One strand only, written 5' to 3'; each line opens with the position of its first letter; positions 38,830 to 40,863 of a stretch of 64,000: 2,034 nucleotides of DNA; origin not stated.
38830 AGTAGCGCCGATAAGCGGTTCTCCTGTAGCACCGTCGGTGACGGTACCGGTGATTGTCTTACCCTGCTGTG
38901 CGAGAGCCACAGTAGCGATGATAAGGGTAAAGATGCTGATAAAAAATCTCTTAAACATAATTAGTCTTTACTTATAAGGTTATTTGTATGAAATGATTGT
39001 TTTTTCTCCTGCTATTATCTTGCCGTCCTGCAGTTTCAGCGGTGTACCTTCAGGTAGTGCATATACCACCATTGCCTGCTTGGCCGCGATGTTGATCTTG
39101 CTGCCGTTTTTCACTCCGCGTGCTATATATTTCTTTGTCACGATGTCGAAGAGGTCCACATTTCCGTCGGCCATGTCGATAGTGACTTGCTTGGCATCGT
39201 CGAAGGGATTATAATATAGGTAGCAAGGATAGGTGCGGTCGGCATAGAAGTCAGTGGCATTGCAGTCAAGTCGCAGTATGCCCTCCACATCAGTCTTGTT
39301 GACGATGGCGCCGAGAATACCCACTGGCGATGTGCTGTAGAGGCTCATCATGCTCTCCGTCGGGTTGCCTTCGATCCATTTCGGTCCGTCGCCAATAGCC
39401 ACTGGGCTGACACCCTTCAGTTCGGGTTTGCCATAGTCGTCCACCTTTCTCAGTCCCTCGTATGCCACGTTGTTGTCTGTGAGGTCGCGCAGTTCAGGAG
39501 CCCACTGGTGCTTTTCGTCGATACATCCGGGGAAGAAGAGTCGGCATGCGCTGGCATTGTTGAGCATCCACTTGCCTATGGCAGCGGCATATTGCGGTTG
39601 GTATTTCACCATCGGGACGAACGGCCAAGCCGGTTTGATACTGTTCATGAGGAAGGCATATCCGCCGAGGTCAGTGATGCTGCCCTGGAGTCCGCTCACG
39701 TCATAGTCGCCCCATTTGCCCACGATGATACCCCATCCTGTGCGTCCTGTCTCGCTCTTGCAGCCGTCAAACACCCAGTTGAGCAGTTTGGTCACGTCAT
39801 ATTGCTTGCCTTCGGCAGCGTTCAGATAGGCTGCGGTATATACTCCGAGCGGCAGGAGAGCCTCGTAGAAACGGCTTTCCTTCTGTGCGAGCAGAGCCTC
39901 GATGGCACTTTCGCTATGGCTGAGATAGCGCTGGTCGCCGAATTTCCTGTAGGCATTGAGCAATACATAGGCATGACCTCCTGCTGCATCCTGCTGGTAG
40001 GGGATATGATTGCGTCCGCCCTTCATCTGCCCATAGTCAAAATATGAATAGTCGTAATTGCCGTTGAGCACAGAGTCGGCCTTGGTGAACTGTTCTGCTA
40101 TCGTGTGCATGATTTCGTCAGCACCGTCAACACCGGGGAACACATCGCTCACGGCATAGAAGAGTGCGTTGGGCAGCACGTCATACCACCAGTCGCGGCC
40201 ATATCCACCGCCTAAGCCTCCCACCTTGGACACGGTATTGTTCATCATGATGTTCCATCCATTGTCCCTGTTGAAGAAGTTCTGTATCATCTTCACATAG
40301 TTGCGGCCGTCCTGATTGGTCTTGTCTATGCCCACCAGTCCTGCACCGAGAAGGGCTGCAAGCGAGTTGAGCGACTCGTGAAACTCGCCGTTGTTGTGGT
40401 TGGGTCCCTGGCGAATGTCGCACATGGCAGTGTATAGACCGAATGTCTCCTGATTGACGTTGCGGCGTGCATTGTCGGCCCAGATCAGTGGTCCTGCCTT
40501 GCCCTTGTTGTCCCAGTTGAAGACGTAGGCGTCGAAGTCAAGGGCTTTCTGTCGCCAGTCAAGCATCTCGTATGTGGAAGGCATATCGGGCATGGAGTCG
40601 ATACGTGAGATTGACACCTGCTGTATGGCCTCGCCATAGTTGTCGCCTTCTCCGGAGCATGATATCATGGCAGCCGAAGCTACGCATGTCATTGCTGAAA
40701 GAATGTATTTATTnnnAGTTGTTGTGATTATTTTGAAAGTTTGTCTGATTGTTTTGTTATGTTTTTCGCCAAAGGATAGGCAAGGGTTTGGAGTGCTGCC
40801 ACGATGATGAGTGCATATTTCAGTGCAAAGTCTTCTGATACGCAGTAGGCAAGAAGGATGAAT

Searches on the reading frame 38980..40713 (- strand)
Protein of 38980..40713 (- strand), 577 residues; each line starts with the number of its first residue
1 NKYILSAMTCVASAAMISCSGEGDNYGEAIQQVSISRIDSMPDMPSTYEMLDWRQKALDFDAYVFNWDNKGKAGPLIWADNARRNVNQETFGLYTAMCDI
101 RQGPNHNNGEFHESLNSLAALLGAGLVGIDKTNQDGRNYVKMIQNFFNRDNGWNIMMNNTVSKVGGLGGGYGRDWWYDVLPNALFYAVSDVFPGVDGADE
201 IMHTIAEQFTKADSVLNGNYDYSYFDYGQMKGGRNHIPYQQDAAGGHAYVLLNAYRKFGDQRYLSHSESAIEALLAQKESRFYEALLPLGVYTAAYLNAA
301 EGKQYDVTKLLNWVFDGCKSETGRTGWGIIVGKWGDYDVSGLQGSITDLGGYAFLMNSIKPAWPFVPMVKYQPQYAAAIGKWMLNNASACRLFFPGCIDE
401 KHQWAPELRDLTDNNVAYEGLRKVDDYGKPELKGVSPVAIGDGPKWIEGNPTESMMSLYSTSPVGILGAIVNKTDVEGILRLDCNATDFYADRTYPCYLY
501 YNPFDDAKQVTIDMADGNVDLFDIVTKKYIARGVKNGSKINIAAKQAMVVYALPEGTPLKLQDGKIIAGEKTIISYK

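Call 14: search_protein_families(library=pfam, proteins=[window:38980-40713:-], max_evalue=0.00001)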
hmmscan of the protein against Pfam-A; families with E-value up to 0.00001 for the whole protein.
window:38980-40713:- (577 aa): 0 families

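Call 44: search_solved_structures(query=window:38980-40713:-, max_evalue=0.01)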
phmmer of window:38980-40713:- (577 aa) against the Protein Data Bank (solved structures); distinct sequences matched with E-value up to 0.01: 0.

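Call 75: search_protein_families(library=ncbifam, proteins=[window:38980-40713:-], max_evalue=0.01)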
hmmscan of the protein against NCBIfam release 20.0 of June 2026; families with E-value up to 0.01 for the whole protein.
window:38980-40713:- (577 aa): 0 families

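Call 76: search_protein_families(library=pfam, proteins=[window:38980-40713:-], max_evalue=10)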
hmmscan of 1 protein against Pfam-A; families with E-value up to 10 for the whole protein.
window:38980-40713:- (577 aa): 1 family
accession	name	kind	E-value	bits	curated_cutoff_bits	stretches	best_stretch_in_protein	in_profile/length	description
PF06662.19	C5-epim_C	-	0.0085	16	23.3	1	243-278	29-65/188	D-glucuronyl C5-epimerase C-terminus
